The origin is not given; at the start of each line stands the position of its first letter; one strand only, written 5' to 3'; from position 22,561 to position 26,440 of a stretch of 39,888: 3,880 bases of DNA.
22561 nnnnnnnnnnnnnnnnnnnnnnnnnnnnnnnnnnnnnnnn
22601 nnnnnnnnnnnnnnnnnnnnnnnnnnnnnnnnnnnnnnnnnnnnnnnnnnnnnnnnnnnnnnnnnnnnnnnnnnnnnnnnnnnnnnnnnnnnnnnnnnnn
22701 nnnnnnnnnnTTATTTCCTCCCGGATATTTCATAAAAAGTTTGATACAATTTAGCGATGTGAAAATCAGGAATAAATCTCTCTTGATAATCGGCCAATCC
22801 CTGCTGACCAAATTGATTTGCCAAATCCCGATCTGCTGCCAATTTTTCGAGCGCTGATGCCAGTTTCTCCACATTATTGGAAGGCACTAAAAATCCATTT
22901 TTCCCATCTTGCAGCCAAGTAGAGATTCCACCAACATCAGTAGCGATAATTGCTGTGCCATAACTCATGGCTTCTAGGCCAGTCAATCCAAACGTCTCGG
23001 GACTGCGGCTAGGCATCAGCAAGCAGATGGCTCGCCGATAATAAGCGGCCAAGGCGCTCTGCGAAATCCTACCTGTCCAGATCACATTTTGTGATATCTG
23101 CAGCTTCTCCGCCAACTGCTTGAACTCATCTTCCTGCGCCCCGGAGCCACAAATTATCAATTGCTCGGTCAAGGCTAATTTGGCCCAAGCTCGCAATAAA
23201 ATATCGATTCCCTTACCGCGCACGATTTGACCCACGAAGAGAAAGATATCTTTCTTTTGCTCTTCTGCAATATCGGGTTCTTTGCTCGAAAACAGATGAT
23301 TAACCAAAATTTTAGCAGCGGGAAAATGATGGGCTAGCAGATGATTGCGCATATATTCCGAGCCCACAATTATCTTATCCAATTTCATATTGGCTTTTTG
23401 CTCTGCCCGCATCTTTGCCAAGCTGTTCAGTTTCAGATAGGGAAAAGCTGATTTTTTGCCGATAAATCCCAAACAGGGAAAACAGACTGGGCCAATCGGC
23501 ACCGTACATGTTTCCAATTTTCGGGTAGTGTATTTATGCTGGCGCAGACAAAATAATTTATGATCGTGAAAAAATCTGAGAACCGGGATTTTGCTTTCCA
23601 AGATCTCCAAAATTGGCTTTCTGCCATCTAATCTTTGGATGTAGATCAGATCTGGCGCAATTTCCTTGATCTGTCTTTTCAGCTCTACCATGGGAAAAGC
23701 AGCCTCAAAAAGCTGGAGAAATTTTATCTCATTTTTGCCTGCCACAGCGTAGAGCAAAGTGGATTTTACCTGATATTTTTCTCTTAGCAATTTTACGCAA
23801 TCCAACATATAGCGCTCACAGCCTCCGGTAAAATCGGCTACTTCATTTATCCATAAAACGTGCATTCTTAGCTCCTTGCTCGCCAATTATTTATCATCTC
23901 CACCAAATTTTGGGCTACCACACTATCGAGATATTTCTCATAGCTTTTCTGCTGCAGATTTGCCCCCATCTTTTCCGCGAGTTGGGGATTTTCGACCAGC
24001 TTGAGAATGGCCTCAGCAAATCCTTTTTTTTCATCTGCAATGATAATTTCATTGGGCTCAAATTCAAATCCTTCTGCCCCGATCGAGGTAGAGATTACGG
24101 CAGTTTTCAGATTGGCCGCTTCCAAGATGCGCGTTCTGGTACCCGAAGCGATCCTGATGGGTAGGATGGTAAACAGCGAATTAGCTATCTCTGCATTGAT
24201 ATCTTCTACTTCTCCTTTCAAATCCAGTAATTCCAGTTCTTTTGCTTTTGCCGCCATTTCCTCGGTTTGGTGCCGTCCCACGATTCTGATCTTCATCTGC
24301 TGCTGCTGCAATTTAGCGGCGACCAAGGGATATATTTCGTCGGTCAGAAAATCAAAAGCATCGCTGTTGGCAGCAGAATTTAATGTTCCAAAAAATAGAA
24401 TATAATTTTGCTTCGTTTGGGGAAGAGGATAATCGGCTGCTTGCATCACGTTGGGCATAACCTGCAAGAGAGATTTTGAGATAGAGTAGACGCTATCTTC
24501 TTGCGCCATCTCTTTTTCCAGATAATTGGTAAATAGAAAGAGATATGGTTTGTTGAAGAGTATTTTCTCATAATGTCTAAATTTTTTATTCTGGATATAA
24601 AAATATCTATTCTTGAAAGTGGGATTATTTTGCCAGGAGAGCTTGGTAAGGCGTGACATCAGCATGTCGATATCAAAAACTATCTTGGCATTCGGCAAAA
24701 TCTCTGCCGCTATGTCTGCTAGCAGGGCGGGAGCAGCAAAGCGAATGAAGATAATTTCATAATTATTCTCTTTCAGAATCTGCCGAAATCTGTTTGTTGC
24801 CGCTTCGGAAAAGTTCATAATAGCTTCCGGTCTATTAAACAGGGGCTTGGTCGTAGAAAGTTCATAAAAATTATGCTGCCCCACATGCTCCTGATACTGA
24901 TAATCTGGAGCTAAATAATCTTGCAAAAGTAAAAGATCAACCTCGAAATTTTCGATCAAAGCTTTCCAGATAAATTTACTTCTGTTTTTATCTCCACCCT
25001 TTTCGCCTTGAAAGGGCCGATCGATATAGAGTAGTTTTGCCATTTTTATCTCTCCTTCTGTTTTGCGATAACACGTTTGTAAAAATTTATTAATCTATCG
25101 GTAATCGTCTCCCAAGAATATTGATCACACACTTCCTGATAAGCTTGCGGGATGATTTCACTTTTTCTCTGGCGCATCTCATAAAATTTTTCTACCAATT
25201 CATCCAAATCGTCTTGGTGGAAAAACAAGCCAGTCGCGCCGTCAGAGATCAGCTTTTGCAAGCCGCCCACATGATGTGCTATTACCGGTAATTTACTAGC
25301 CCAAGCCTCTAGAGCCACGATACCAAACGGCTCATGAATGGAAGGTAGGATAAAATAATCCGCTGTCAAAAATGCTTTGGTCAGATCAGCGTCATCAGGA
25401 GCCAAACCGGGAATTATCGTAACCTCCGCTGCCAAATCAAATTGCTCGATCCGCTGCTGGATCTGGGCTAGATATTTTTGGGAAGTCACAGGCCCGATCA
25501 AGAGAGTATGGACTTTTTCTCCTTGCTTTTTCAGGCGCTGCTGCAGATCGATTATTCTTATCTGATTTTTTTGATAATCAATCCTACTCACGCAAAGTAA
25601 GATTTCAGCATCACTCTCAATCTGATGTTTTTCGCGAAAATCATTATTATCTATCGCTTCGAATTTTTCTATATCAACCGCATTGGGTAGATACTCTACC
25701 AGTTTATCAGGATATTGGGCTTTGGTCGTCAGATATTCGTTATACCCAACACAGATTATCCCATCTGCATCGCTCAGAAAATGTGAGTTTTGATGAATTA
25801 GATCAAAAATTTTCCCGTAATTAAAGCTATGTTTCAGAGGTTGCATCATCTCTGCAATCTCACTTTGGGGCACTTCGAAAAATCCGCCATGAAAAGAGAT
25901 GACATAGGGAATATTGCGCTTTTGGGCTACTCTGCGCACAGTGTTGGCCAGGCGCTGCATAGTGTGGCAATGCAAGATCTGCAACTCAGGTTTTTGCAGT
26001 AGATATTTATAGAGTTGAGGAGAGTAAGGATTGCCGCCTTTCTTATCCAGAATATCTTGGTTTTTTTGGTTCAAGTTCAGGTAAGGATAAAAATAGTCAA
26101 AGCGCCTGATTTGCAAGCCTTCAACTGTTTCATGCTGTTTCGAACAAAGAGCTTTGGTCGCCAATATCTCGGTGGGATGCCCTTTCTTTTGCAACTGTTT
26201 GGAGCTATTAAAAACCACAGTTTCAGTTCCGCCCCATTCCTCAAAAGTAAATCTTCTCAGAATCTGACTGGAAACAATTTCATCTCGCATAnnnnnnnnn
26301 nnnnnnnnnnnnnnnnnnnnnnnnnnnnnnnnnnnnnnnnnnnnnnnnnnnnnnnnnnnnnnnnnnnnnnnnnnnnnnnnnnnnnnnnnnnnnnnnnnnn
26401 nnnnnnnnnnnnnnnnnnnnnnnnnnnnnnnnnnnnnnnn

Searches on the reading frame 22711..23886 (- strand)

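Call 19: search_protein_families(library=pfam, proteins=[window:22711-23886:-], max_evalue=0.001)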
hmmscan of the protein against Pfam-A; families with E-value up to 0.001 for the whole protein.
window:22711-23886:- (391 aa): 5 families
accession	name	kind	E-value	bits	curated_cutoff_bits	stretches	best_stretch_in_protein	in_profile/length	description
PF00534.26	Glycos_transf_1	-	9.5e-43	146.1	26.4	1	205-363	8-169/172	Glycosyl transferases group 1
PF13692.12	Glyco_trans_1_4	-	2.3e-34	119.1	27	1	214-352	3-142/142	Glycosyl transferases group 1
PF20706.3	GT4-conflict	-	7.5e-11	42.1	26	1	203-355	188-360/385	Family 4 Glycosyltransferase in conflict systems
PF13524.12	Glyco_trans_1_2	-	5.5e-07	30.1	25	1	242-371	16-129/144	Glycosyl transferase-like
PF13439.12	Glyco_transf_4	-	5.1e-05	23.8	28.5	1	63-195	58-161/170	Glycosyltransferase Family 4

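Call 40: search_protein_families(library=ncbifam, proteins=[window:22711-23886:-], max_evalue=0.00001)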
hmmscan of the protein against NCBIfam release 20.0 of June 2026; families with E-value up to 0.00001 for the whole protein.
window:22711-23886:- (391 aa): 41 families (the best 25 are shown)
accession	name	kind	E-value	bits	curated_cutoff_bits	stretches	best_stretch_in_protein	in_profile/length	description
TIGR03449.1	mycothiol_MshA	equivalog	6.9e-27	94.4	462.5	1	209-365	217-382/406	D-inositol-3-phosphate glycosyltransferase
TIGR02149.1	glgA_Coryne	subfamily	3.9e-25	88.8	302.4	1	208-375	200-378/391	glycogen synthase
TIGR03999.1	thiol_BshA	equivalog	2.4e-22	79.4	273.7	1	214-386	201-371/375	N-acetyl-alpha-D-glucosaminyl L-malate synthase BshA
TIGR04063.1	stp3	hypoth_equivalog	3.4e-22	78.9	442.05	1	162-364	151-372/397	TIGR04063 family PEP-CTERM/XrtA system glycosyltransferase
NF041876.1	EPS_EpsE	equivalog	9.2e-22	77.8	400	1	201-371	202-380/389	exopolysaccharide biosynthesis GT4 family glycosyltransferase EpsE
TIGR03088.1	stp2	hypoth_equivalog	8e-21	74.5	409.05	1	210-386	192-371/374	TIGR03088 family PEP-CTERM/XrtA system glycosyltransferase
NF007396.0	PRK09922.1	equivalog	3.7e-19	68.8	385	1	205-353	175-327/361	lipopolysaccharide 1,6-galactosyltransferase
TIGR04157.1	glyco_rSAM_CFB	subfamily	6.2e-19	68.2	400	1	209-371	224-393/406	TIGR04157 family glycosyltransferase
NF046085.1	XrtY_assoc_Gly1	equivalog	2.8e-17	62.6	400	1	207-385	204-381/387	XrtY-associated glycosyltransferase XYAG1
TIGR02095.1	glgA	subfamily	3.8e-17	62.1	328.45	1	203-348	285-437/477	glycogen/starch synthase, ADP-glucose type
NF038229.1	Glyco4_Geo_Pelo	equivalog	1.6e-16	60.2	400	1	194-384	144-333/338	GPMC system family 4 glycosyltransferase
NF047880.1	glyco_SdgA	exception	1.9e-16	59.7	800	1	182-366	285-470/488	serine-aspartate repeat adhesin O-glycosyltransferase SdgA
NF050063.1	ProtGlycPglJ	equivalog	1e-14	54.6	500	1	209-363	191-343/363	N-acetylgalactosamine-N,N'-diacetylbacillosaminyl-diphospho-undecaprenol 4-alpha-N-acetylgalactosaminyltransferase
NF047684.1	TeichurnBiosyTuaC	equivalog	1.6e-14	53.7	550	1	210-376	217-378/391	teichuronic acid biosynthesis protein TuaC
NF038298.1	EPS_HpsO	equivalog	3e-14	52.6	575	1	210-372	199-372/388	hormogonium polysaccharide biosynthesis glycosyltransferase HpsO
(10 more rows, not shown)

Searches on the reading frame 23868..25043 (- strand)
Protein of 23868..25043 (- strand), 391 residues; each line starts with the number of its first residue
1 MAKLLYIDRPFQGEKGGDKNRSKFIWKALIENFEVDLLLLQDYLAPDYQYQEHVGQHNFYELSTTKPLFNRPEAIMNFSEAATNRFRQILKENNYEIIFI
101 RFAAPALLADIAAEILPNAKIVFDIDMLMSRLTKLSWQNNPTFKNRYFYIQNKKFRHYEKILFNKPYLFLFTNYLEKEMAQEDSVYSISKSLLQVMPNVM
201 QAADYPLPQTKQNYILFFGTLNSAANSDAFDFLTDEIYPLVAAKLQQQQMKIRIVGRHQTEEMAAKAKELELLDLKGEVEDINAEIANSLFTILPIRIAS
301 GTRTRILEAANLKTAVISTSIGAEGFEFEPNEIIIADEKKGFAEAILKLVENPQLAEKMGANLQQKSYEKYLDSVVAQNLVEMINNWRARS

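Call 19: search_protein_families(library=pfam, proteins=[window:23868-25043:-], max_evalue=0.001)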
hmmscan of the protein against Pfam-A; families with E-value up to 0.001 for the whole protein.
window:23868-25043:- (391 aa): 3 families
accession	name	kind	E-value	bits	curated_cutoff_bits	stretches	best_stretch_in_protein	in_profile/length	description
PF13692.12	Glyco_trans_1_4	-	1.7e-18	67.7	27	1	213-352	2-142/142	Glycosyl transferases group 1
PF00534.26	Glycos_transf_1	-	5.6e-08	33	26.4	1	240-364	39-170/172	Glycosyl transferases group 1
PF13524.12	Glyco_trans_1_2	-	0.00019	21.9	25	1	249-372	14-134/144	Glycosyl transferase-like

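Call 40: search_protein_families(library=ncbifam, proteins=[window:23868-25043:-], max_evalue=0.00001)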
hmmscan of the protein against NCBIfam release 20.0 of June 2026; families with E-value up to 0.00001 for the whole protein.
window:23868-25043:- (391 aa): 1 family
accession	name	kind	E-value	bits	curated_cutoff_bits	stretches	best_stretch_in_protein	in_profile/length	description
TIGR03087.1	stp1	hypoth_equivalog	4.7e-24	85.3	316.65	1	110-371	118-381/397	TIGR03087 family PEP-CTERM/XrtA system glycosyltransferase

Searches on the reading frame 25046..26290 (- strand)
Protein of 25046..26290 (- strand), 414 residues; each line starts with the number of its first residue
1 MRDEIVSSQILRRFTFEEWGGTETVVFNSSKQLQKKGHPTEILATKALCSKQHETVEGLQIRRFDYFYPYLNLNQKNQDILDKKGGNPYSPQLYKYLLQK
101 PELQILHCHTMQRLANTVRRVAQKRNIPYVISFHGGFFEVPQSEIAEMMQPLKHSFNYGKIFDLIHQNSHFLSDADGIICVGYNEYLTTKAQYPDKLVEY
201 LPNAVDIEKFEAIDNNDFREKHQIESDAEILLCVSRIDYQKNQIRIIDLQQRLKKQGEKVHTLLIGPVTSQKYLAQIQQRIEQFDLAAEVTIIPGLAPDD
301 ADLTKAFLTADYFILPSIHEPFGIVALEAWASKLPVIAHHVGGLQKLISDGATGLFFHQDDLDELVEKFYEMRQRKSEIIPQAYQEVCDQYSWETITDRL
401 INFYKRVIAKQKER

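Call 19: search_protein_families(library=pfam, proteins=[window:25046-26290:-], max_evalue=0.001)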
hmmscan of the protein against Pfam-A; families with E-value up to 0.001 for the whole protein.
window:25046-26290:- (414 aa): 7 families
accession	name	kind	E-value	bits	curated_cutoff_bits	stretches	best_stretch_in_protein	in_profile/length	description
PF00534.26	Glycos_transf_1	-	2.2e-31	109.1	26.4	1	215-376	2-162/172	Glycosyl transferases group 1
PF13692.12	Glyco_trans_1_4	-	5.7e-21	75.7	27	1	230-371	3-138/142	Glycosyl transferases group 1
PF13439.12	Glyco_transf_4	-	1e-12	48.8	28.5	1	19-209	1-170/170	Glycosyltransferase Family 4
PF20706.3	GT4-conflict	-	1.8e-10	40.8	26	1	225-351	194-323/385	Family 4 Glycosyltransferase in conflict systems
PF13579.12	Glyco_trans_4_4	-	3.3e-06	28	29.7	1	20-141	1-109/158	Glycosyl transferase 4-like domain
PF13524.12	Glyco_trans_1_2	-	1.3e-05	25.7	25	1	327-401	68-143/144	Glycosyl transferase-like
PF13477.12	Glyco_trans_4_2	-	9.3e-05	23.1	23.4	1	94-167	66-138/139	Glycosyl transferase 4-like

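Call 40: search_protein_families(library=ncbifam, proteins=[window:25046-26290:-], max_evalue=0.00001)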
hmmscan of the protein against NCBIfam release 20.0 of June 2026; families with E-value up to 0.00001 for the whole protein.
window:25046-26290:- (414 aa): 35 families (the best 25 are shown)
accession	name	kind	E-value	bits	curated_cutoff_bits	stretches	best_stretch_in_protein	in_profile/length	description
TIGR02149.1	glgA_Coryne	subfamily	2.7e-26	92.6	302.4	1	147-408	117-391/391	glycogen synthase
TIGR03999.1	thiol_BshA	equivalog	1.1e-24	87.1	273.7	1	188-408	159-374/375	N-acetyl-alpha-D-glucosaminyl L-malate synthase BshA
NF038295.1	EPS_HpsP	equivalog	4.3e-24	85.2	550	1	89-407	78-387/388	hormogonium polysaccharide biosynthesis glycosyltransferase HpsP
TIGR03088.1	stp2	hypoth_equivalog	7.6e-24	84.4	409.05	1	184-407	148-373/374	TIGR03088 family PEP-CTERM/XrtA system glycosyltransferase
NF038255.1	exopoly_VpsD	equivalog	2.1e-22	79.5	300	1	174-408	156-380/381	VpsD family glycosyltransferase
TIGR04047.1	MSMEG_0565_glyc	hypoth_equivalog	3.2e-22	79.1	259.85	1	169-405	133-372/373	MSMEG_0565 family glycosyltransferase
TIGR03449.1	mycothiol_MshA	equivalog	3.5e-22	78.9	462.5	1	20-408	21-404/406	D-inositol-3-phosphate glycosyltransferase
NF047684.1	TeichurnBiosyTuaC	equivalog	8.8e-22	77.6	550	1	103-408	109-390/391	teichuronic acid biosynthesis protein TuaC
NF041876.1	EPS_EpsE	equivalog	4.4e-21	75.6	400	1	195-391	178-380/389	exopolysaccharide biosynthesis GT4 family glycosyltransferase EpsE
NF012028.0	PRK15484.1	subfamily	1.6e-19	70.3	618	1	190-400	155-371/380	lipopolysaccharide N-acetylglucosaminyltransferase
NF041010.1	glycosy_Agl16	equivalog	4.6e-19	68.5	575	1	157-406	118-350/352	glycosylation protein Agl16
TIGR04157.1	glyco_rSAM_CFB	subfamily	7.4e-19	68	400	1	99-361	88-352/406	TIGR04157 family glycosyltransferase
TIGR04063.1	stp3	hypoth_equivalog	1.9e-18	66.6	442.05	1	91-408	81-396/397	TIGR04063 family PEP-CTERM/XrtA system glycosyltransferase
NF053787.1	GlcN_PG_synth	equivalog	2.9e-18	65.9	480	1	199-408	167-360/361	N-acetylglucosaminyl phosphatidylglycerol synthase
NF053513.1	Gtran_IagA_BgsA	equivalog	6.5e-16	58.2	460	1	170-408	101-332/333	LTA glycolipid anchor biosynthesis glycosyltransferase, IagA/BgsA family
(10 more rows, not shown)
